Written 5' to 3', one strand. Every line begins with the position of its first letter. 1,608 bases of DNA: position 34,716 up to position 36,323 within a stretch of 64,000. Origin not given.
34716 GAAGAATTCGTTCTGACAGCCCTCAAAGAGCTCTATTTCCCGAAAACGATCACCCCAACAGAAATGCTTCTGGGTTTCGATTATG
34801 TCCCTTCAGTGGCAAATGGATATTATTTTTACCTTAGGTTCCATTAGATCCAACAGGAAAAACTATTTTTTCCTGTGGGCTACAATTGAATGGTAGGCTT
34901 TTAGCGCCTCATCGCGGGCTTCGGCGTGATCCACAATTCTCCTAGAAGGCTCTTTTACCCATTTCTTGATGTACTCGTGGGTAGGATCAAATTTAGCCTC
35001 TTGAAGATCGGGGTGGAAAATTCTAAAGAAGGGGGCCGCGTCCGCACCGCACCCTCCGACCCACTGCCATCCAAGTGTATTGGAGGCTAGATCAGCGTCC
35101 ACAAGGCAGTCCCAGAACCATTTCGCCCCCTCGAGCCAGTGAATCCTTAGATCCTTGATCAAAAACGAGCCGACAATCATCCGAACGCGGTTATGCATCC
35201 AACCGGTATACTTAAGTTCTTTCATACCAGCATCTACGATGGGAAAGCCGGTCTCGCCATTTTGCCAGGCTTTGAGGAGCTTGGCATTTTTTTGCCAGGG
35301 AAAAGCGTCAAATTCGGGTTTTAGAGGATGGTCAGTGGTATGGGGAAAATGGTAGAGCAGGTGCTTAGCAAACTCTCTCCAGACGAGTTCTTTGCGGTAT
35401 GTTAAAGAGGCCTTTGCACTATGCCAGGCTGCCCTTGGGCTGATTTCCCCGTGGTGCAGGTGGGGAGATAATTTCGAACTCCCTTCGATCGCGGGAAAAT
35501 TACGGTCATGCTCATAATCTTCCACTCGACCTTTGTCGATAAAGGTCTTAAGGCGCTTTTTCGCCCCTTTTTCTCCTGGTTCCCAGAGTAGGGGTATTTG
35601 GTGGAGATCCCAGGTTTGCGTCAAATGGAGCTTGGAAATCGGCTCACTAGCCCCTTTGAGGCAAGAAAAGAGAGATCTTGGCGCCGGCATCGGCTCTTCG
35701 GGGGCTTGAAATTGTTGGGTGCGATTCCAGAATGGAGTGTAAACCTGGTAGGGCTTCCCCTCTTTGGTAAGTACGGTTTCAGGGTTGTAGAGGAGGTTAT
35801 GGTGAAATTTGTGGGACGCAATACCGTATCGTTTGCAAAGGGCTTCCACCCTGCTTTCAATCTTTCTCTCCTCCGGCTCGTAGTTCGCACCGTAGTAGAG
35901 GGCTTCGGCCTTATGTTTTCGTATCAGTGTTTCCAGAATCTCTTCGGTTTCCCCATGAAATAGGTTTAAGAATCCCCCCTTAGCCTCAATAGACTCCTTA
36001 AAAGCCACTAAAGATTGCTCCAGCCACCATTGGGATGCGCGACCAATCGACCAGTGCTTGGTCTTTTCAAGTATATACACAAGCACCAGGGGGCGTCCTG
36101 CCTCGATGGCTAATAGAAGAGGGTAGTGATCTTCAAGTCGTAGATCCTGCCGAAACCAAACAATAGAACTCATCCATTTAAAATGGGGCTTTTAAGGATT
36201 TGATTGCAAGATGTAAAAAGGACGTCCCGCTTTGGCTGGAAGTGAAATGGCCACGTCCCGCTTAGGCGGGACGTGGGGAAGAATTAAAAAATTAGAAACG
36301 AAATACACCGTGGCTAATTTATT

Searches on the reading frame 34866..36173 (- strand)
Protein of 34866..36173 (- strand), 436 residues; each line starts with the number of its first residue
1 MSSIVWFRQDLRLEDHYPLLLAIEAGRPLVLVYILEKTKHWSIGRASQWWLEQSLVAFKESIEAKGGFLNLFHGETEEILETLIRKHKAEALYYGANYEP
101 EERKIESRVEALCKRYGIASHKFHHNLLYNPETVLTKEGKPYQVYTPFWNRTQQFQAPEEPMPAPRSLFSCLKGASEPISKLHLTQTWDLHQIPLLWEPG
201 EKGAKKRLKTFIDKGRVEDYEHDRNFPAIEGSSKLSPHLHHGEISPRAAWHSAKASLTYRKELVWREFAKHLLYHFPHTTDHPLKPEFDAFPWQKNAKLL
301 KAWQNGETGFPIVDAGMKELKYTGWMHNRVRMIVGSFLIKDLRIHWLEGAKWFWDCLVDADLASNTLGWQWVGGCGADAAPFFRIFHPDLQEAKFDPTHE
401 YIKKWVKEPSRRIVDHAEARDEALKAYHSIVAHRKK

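Call 93: search_protein_families(library=pfam, proteins=[window:34866-36173:-], max_evalue=0.0001)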
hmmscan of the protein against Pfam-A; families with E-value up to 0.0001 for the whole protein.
window:34866-36173:- (436 aa): 2 families
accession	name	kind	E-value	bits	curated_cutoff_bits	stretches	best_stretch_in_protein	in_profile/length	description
PF03441.19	FAD_binding_7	-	3.3e-67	226.2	27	1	260-408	2-152/203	FAD binding domain of DNA photolyase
PF00875.24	DNA_photolyase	-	4e-44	150.9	26.6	1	3-165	1-163/164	DNA photolyase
